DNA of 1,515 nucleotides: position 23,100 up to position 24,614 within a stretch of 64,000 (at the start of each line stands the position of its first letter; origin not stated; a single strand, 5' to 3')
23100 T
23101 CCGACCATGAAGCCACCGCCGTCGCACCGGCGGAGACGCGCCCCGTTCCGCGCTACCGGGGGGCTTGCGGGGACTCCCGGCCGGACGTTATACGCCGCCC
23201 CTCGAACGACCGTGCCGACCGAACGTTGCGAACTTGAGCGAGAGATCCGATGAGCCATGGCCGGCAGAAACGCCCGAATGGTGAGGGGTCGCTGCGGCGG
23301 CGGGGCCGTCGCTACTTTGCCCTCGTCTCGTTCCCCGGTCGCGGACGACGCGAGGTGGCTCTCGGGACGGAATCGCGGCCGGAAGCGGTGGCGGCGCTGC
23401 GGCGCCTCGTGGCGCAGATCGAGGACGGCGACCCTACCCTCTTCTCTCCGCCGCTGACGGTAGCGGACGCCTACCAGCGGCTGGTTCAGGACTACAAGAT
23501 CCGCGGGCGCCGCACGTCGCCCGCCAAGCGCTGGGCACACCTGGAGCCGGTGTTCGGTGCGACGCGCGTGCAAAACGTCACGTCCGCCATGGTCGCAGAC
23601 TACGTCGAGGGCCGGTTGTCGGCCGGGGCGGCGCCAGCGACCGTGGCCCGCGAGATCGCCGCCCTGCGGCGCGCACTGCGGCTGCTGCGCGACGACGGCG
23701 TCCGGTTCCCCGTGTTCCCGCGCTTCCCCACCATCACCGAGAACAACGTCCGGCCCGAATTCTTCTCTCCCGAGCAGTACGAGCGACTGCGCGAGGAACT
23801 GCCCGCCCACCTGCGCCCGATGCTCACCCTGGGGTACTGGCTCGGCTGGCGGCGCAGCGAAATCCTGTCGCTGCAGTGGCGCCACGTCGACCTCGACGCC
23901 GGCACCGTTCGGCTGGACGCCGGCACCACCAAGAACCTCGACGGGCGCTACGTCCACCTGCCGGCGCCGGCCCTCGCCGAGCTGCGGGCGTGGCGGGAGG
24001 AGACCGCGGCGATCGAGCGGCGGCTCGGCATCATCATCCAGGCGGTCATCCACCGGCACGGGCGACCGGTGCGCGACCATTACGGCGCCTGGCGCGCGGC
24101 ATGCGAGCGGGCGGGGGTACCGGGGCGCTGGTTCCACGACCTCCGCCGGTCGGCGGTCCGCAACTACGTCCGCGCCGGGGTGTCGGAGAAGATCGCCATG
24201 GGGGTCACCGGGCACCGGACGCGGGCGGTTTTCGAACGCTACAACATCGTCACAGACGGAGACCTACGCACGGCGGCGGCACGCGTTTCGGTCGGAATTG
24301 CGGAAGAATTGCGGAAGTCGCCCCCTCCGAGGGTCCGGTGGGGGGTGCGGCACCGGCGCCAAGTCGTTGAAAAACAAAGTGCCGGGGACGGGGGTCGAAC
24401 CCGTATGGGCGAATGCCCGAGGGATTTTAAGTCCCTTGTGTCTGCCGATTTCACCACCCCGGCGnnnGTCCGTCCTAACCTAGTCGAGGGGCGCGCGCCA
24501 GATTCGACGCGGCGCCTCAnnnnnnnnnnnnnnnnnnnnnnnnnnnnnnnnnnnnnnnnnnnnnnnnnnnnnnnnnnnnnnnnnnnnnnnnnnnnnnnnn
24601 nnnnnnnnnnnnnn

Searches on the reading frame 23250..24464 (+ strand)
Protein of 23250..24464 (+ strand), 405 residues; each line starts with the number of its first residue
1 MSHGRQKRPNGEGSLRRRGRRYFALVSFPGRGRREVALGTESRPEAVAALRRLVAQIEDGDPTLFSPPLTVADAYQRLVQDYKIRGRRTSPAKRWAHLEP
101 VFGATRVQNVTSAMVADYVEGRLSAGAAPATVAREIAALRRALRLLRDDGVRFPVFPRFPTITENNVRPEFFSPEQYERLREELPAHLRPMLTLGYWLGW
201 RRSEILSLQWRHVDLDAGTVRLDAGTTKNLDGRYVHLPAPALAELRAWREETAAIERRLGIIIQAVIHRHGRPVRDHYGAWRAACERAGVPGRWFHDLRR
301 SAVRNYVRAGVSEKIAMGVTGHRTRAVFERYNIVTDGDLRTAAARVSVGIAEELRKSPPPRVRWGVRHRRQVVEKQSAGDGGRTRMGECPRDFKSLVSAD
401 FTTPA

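Call 7: search_protein_families(library=pfam, proteins=[window:23250-24464:+], max_evalue=0.01)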
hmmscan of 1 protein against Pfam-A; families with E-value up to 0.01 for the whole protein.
window:23250-24464:+ (405 aa): 2 families
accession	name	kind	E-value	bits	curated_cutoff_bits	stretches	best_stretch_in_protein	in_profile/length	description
PF00589.27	Phage_integrase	-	1.1e-15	58.2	27.1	1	172-334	3-168/172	Phage integrase family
PF02899.23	Phage_int_SAM_1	-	0.0013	19.4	22.3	1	103-146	36-79/83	Phage integrase, N-terminal SAM-like domain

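Call 8: search_protein_families(library=ncbifam, proteins=[window:23250-24464:+], max_evalue=0.01)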
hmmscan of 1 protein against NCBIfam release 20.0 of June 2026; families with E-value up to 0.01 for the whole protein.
window:23250-24464:+ (405 aa): 4 families
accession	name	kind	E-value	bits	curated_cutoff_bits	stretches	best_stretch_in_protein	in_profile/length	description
TIGR02224.1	recomb_XerC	equivalog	5.2e-08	32.6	335.15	1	105-253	39-192/295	tyrosine recombinase XerC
NF040815.2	recomb_XerA_Arch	equivalog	1.1e-07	31.7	220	1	105-340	33-260/263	site-specific tyrosine recombinase/integron integrase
TIGR02225.1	recomb_XerD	equivalog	3.5e-07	29.9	329.6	1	105-253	36-188/290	site-specific tyrosine recombinase XerD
NF001399.0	PRK00283.1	subfamily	4.9e-07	29.3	279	1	105-251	46-196/300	tyrosine recombinase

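Call 9: find_homologous_proteins(query=window:23250-24464:+, max_evalue=1e-10)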
Query window:23250-24464:+ (405 aa): 413 proteins with E <= 1e-10 among 8000 candidates; the best 120 are listed.
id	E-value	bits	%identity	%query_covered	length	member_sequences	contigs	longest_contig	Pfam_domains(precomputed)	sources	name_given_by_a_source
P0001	3.9e-268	907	100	100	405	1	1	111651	PF00589.28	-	-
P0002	1.3e-105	372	53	84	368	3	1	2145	PF00589.28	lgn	-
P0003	7.3e-103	363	52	84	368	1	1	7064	PF00589.28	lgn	-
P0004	1.6e-100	355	51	87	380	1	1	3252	PF00589.28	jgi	jgi:integrase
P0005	2.4e-94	335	49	84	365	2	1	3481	PF00589.28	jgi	jgi:integrase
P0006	2.6e-89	318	52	78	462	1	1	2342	PF00589.28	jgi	jgi:integrase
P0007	2.7e-89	318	52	82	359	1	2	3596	PF00589.28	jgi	-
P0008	3.7e-86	308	49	80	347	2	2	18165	PF00589.28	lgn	-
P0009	1.7e-85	306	49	83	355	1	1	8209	PF00589.28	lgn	-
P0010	9.8e-85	303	46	85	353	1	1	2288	PF00589.28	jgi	jgi:integrase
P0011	3.0e-83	298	50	82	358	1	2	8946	PF00589.28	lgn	-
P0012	6.1e-81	291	48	82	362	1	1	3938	PF00589.28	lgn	-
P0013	1.2e-78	283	48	80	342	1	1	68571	PF00589.28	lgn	-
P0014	2.5e-77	279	45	83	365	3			PF00589.28,PF02899.24,PF12834.14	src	-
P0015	8.5e-77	277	44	83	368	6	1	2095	PF00589.28,PF02899.24,PF12834.14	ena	-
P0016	9.1e-75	270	45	82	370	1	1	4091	PF00589.28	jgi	jgi:integrase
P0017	3.2e-72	262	47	80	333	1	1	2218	PF00589.28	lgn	-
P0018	8.1e-72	261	45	78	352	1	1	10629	PF00589.28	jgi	jgi:integrase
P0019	2.7e-71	259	43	83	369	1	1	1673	PF00589.28,PF02899.24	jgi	jgi:integrase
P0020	1.1e-67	247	47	69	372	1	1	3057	PF00589.28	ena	-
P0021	3.5e-67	245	42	83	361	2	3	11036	PF00589.28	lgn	-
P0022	3.9e-67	245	40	97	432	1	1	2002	PF00589.28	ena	-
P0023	5.5e-66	242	43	86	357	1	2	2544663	PF00589.28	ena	-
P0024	2.2e-65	240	43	84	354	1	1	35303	PF00589.28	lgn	-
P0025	2.6e-64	236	44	81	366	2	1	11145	PF00589.28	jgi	jgi:integrase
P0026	2.8e-64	236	38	93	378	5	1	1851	PF00589.28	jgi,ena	-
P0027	4.4e-64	235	43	81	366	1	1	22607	PF00589.28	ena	-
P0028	1.3e-63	234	42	72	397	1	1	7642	PF00589.28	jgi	jgi:integrase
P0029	1.8e-63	233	46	69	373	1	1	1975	PF00589.28,PF02899.24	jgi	jgi:integrase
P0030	1.3e-62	230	42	77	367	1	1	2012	PF00589.28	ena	-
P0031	2.4e-62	230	40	80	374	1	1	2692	PF00589.28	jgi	jgi:integrase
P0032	5.6e-62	228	46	69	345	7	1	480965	PF00589.28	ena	-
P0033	5.7e-62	228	41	83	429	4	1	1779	PF00589.28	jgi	-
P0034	7.2e-62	228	42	82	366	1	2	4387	PF00589.28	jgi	jgi:integrase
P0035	9.2e-62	228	42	77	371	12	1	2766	PF00589.28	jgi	-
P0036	1.2e-61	227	40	83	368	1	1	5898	PF00589.28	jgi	jgi:integrase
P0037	1.2e-61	227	41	82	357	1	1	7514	PF00589.28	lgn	-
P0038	2.7e-61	226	39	86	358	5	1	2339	PF00589.28,PF02899.24,PF24624.2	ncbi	-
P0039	3.5e-61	226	44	79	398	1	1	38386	PF00589.28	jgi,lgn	jgi:integrase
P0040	3.6e-61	226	40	87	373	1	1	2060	PF00589.28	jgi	jgi:integrase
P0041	6.8e-61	225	40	79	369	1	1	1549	PF00589.28,PF02899.24,PF24624.2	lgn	-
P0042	7.9e-61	225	40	83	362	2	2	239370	PF00589.28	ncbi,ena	-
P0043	9.6e-61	224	43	83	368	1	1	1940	PF00589.28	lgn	-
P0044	1.8e-60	223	42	87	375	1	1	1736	PF00589.28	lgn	-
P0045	2.1e-60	223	40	87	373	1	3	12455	PF00589.28,PF24624.2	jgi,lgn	jgi:integrase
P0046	2.8e-60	223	38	84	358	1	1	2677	PF00589.28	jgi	jgi:integrase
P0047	4.4e-60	222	41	84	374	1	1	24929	PF00589.28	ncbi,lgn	-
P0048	4.7e-60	222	41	84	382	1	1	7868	PF00589.28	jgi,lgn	jgi:integrase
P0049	5.3e-60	222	47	62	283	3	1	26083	PF00589.28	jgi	-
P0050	2.1e-59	220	45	76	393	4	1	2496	PF00589.28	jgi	jgi:integrase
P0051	2.2e-59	220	43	74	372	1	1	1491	PF00589.28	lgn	-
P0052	3.1e-59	219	40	84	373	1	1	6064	PF00589.28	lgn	-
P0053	3.4e-59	219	41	80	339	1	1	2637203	PF00589.28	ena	-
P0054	3.8e-59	219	48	64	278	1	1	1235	PF00589.28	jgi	jgi:integrase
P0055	3.8e-59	219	40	82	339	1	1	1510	PF00589.28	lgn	-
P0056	7.9e-59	218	44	76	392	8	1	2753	PF00589.28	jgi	jgi:integrase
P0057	8.9e-59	218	40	87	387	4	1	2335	PF00589.28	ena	-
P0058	1.2e-58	217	37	83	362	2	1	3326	PF00589.28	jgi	jgi:integrase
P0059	1.4e-58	217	46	62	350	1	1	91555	PF00589.28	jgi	jgi:integrase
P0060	2.4e-58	216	39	83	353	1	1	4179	PF00589.28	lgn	-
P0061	2.6e-58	216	37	82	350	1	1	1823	PF00589.28,PF02899.24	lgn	-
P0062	2.7e-58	216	38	80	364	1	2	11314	PF00589.28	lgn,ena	-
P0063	2.9e-58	216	37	83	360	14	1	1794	PF00589.28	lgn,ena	-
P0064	3.3e-58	216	40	82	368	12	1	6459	PF00589.28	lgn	-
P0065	3.5e-58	216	42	83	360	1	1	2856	PF00589.28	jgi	jgi:integrase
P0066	5.5e-58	215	42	83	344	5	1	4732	PF00589.28,PF02899.24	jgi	jgi:integrase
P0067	9.4e-58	214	44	79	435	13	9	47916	PF00589.28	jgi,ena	-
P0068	1.1e-57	214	41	83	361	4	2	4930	PF00589.28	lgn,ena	-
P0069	1.9e-57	213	39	76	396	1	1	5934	PF00589.28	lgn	-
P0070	2.4e-57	213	42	77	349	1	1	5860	PF00589.28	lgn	-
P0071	2.5e-57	213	40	72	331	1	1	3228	PF00589.28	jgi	jgi:integrase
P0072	2.7e-57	213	41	77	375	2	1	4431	PF00589.28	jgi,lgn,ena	-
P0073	2.8e-57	213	39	82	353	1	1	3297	PF00589.28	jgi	jgi:integrase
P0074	3.1e-57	213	39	83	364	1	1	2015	PF00589.28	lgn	-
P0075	3.9e-57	212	39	80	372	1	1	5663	PF00589.28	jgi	jgi:integrase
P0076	4.4e-57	212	40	81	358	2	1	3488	PF00589.28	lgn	-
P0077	4.9e-57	212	44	68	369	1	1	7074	PF00589.28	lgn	-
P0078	7.1e-57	212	41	76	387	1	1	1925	PF00589.28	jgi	jgi:integrase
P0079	7.3e-57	212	38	85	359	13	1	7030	PF00589.28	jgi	-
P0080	7.4e-57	211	40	83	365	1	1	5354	PF00589.28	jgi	jgi:integrase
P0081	7.5e-57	211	36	83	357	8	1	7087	PF00589.28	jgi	jgi:integrase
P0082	7.8e-57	211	39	84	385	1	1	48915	PF00589.28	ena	-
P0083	7.9e-57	211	37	88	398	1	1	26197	PF00589.28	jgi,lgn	jgi:integrase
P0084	8.8e-57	211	41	84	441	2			PF00589.28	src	-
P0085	9.0e-57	211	36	82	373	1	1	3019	PF00589.28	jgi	jgi:integrase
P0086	1.1e-56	211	42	68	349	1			PF00589.28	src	-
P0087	1.3e-56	211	38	84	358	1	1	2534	PF00589.28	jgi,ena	-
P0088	1.6e-56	210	43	68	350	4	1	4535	PF00589.28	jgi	jgi:integrase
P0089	1.8e-56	210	37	83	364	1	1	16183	PF00589.28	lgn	-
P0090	2.1e-56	210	39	88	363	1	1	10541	PF00589.28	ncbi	-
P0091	2.6e-56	210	37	82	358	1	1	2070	PF00589.28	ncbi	-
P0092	2.7e-56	210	40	83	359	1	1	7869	PF00589.28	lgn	-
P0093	3.6e-56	209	39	81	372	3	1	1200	PF00589.28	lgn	-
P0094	4.6e-56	209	40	77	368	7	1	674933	PF00589.28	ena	-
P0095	6.2e-56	208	40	84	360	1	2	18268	PF00589.28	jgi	jgi:integrase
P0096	8.5e-56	208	47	59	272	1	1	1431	PF00589.28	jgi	jgi:integrase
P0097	1.0e-55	208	38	78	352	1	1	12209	PF00589.28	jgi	-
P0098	1.2e-55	208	38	83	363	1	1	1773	PF00589.28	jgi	jgi:integrase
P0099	1.6e-55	207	37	83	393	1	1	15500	PF00589.28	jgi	jgi:integrase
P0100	1.6e-55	207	42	82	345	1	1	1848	PF00589.28,PF02899.24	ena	-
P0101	2.1e-55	207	41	82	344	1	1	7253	PF00589.28,PF02899.24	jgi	jgi:integrase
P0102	2.2e-55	207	42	72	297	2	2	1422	PF00589.28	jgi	jgi:integrase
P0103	2.3e-55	207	37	94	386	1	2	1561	PF00589.28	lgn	-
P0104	3.4e-55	206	39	80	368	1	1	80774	PF00589.28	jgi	jgi:integrase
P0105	3.7e-55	206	37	84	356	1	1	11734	PF00589.28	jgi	jgi:integrase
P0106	5.4e-55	205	39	84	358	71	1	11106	PF00589.28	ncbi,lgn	-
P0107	5.5e-55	205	37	87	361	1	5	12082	PF00589.28,PF24624.2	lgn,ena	-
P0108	6.7e-55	205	43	65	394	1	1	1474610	PF00589.28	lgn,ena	-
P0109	6.9e-55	205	40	76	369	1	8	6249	PF00589.28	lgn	-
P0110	7.2e-55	205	40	84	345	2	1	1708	PF00589.28,PF02899.24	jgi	jgi:integrase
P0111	7.6e-55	205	37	86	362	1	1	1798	PF00589.28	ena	-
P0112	7.8e-55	205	39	83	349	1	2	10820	PF00589.28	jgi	jgi:site-specific recombinase XerD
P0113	1.0e-54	204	39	85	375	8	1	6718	PF00589.28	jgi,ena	-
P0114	1.0e-54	204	38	84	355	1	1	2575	PF00589.28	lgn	-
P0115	1.2e-54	204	39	85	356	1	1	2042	PF00589.28,PF02899.24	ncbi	-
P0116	1.3e-54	204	37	79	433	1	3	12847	PF00589.28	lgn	-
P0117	1.3e-54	204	37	85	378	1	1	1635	PF00589.28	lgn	-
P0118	1.3e-54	204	39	83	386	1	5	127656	PF00589.28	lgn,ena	-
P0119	1.4e-54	204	40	83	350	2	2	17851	PF00589.28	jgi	jgi:integrase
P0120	1.6e-54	204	38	86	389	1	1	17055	PF00589.28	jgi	jgi:integrase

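Call 11: find_related_loci(query=window:23250-24464:+, collection=genome_contigs, flank=3000)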
Query window:23250-24464:+ (405 aa) in genome_contigs; peptide patterns used: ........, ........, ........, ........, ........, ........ (x = any residue, [..] = any of these).
145 stretches matched a pattern; 5 encode a relative of the query (tblastn E <= 1e-3); 5 distinct loci.
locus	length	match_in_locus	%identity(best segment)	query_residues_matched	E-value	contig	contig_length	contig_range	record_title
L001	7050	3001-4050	38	8-348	2e-56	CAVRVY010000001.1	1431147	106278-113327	MAG: uncultured delta proteobacterium isolate MFD05512.bin.2.52 genome assembly, contig: contig_11165, whole genome shot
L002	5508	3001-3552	42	166-347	3e-36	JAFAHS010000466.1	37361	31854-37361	MAG: Deltaproteobacteria bacterium isolate CP_BE_BS_27 BE_BS_k147_10336581, whole genome shotgun sequence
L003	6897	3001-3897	26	42-311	2e-11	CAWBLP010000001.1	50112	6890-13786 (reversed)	MAG: uncultured Alphaproteobacteria bacterium isolate MFD02416.bin.1.382 genome assembly, contig: contig_101158, whole g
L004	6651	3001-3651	29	118-330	2e-11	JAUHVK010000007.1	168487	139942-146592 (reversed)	MAG: Alphaproteobacteria bacterium isolate 1_bin.1 NODE_85_length_168487_cov_13.624436, whole genome shotgun sequence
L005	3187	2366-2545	38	173-237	5e-6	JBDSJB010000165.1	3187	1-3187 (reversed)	MAG: Candidatus Binatia bacterium isolate cluster1_bin.312 k127_12174652, whole genome shotgun sequence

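Call 14: find_related_loci(query=A1, collection=metagenome_contigs, flank=2500)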
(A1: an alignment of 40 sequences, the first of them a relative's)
Query A1 (405 aa) in metagenome_contigs; peptide patterns used: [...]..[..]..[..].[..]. (x = any residue, [..] = any of these).
600 stretches matched a pattern (row limit reached: there are more); 579 encode a relative of the query (tblastn E <= 1e-3); the best 80 are kept; 80 distinct loci.
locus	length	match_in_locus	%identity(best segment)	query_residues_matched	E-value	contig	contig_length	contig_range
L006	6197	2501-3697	46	7-405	3e-102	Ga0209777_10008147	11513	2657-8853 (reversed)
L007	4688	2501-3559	42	11-362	2e-75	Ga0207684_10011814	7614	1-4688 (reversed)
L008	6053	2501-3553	42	2-352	9e-68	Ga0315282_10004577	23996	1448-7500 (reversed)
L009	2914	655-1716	41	13-347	2e-67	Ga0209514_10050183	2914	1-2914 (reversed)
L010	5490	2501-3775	35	13-405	2e-66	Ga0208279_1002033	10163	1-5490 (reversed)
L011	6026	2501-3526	37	13-353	3e-65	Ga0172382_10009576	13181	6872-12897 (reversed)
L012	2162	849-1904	37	2-348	6e-67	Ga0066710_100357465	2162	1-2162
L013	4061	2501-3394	40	45-345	5e-65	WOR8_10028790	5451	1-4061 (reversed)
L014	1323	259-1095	44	69-344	9e-69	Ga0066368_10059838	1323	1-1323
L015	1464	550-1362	45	73-340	2e-68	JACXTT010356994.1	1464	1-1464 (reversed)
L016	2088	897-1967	41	16-347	4e-66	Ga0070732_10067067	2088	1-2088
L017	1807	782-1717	40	30-345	2e-66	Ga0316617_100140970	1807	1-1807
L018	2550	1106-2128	40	11-347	9e-65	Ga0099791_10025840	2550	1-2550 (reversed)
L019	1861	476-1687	33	13-405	4e-66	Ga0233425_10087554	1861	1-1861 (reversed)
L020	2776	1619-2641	41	13-349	3e-64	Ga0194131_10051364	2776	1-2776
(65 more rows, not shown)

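Call 26: search_dna_similar(query=window:23250-24464:+, collection=phages, mode=protein, max_rows=15)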
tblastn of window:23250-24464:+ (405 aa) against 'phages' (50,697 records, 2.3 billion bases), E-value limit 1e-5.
Records with a match: 245; places in all: 248; records where one place covers at least 80% of the query: 67.
Best place of each record, by identity: <60% 245.
By first word of the organism name: Burkholderia 53; Salmonella 33; Escherichia 30; Ralstonia 27; Pseudomonas 27; Bacteriophage 12; Klebsiella 11; Shigella 10; Enterobacteria 10; Paenibacillus 6; and 16 more.
By host as written in the record: - 26; Ralstonia solanacearum 16; Burkholderia sp. 15; Burkholderia pseudomallei 15; Escherichia coli 12; Pseudomonas aeruginosa 10; Salmonella sp. 8; Escherichia coli str. K-12 substr. MG1655 6; and 86 more.
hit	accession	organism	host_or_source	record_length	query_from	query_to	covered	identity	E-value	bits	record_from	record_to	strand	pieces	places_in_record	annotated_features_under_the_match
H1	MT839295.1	Bacteriophage sp.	human fecal samples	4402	2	397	98%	22.6%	9e-8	60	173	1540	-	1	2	record has no annotation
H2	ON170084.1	Ralstonia phage YO040_4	Ralstonia solanacearum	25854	4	339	83%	26.0%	9e-10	67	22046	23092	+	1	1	record has no annotation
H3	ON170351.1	Ralstonia phage YO378_4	Ralstonia solanacearum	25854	4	339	83%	26.0%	9e-10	67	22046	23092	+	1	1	record has no annotation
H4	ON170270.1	Ralstonia phage YO161_4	Ralstonia solanacearum R470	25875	4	339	83%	26.0%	9e-10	67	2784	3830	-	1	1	record has no annotation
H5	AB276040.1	Ralstonia phage RSA1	-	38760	4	339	83%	26.0%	9e-10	67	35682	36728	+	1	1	site-specific recombinase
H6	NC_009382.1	Ralstonia phage RSA1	Ralstonia solanacearum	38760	4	339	83%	26.0%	9e-10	67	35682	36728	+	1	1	site-specific integrase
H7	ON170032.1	Ralstonia phage YO009_3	Ralstonia solanacearum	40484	4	339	83%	26.0%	9e-10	67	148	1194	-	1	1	record has no annotation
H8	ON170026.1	Ralstonia phage YO006_4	Ralstonia solanacearum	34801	4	339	83%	26.0%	1e-9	66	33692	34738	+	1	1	record has no annotation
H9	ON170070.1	Ralstonia phage YO029_3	Ralstonia solanacearum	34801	4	339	83%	26.0%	1e-9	66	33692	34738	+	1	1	record has no annotation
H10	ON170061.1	Ralstonia phage YO023_2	Ralstonia solanacearum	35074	4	339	83%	26.0%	1e-9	66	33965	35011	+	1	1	record has no annotation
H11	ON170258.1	Ralstonia phage YO152_1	Ralstonia solanacearum R578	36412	4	339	83%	26.0%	1e-9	66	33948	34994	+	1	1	record has no annotation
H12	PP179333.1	Pseudomonas phage Cruim01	Pseudomonas syringae CC1557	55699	5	359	88%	24.3%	9e-9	64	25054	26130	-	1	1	integrase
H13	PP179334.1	Pseudomonas phage Aurca01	Pseudomonas syringae CC1557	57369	5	359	88%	24.3%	9e-9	64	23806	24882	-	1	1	integrase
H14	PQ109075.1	Thermus phage Lalka8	Thermus thermophilus HB8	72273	4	322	79%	26.8%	1e-7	60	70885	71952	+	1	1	integrase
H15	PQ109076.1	Thermus phage Lalka27a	Thermus thermophilus HB27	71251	4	322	79%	26.8%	7e-7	57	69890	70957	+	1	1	integrase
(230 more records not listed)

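Call 33: find_encoding_contigs(protein=P0022, flank=3000, max_places=3)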
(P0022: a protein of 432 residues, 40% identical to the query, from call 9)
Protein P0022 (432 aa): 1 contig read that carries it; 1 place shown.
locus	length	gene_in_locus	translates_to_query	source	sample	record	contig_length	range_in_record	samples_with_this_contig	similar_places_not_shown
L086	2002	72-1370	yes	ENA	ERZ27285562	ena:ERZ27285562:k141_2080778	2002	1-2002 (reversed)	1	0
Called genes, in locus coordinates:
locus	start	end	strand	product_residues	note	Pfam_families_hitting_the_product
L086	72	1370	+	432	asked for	PF00589:Phage_integrase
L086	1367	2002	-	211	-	?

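Call 34: find_encoding_contigs(protein=P0067, flank=10000, max_places=4)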
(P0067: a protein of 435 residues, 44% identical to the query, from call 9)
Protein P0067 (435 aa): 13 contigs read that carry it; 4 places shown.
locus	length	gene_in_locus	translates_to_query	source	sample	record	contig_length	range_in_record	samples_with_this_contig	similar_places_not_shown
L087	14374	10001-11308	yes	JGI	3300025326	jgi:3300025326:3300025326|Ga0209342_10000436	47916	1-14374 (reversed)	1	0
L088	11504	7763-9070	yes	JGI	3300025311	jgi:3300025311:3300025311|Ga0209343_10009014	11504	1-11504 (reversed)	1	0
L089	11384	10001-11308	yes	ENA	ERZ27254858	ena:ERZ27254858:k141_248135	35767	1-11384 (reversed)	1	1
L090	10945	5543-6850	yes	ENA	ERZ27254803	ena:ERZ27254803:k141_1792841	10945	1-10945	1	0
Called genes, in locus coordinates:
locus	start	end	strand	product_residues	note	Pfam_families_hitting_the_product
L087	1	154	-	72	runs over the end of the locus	-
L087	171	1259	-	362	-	-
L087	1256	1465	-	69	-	PF02954:HTH_8 (weak)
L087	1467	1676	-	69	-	-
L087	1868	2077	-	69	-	-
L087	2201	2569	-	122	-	-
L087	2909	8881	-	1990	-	PF22544:HYDIN_VesB_CFA65-like_Ig (faint), PF09136:Glucodextran_B (weak), PF07495:Y_Y_Y (weak), PF15780:ASH (weak), PF22073:Cep192_D4 (weak), PF03160:Calx-beta (weak)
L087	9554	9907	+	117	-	PF12728:HTH_17 (weak)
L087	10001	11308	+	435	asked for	PF00589:Phage_integrase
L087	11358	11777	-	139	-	PF04314:LpqE-like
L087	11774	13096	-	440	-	PF00202:Aminotran_3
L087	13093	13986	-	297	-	PF14336:GLUCM-like_C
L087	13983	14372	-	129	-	?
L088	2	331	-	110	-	?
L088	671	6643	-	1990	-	PF22544:HYDIN_VesB_CFA65-like_Ig (faint), PF09136:Glucodextran_B (weak), PF07495:Y_Y_Y (weak), PF15780:ASH (weak), PF22073:Cep192_D4 (weak), PF03160:Calx-beta (weak)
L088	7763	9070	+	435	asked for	PF00589:Phage_integrase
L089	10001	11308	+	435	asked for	PF00589:Phage_integrase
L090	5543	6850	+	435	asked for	PF00589:Phage_integrase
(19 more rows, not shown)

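Call 47: find_encoding_contigs(protein=P0033, flank=3000, max_places=2)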
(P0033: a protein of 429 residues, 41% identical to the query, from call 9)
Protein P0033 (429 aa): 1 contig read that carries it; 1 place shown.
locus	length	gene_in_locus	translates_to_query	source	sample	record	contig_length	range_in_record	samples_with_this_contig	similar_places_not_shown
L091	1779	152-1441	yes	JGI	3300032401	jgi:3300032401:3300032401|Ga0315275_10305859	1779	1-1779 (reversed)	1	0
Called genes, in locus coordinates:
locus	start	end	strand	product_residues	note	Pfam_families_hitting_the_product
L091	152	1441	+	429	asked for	PF00589:Phage_integrase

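Call 48: find_encoding_contigs(protein=P0006, flank=3000, max_places=2)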
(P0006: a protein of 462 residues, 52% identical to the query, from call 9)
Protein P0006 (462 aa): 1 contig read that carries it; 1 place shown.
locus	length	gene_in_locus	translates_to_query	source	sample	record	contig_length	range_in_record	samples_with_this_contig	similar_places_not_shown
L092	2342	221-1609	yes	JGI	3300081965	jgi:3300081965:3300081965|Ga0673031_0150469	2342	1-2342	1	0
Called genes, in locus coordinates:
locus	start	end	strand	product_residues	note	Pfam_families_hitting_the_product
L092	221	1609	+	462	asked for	PF00589:Phage_integrase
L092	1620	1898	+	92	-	-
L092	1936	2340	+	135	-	?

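Call 49: find_encoding_contigs(protein=P0001, flank=1000, max_places=3)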
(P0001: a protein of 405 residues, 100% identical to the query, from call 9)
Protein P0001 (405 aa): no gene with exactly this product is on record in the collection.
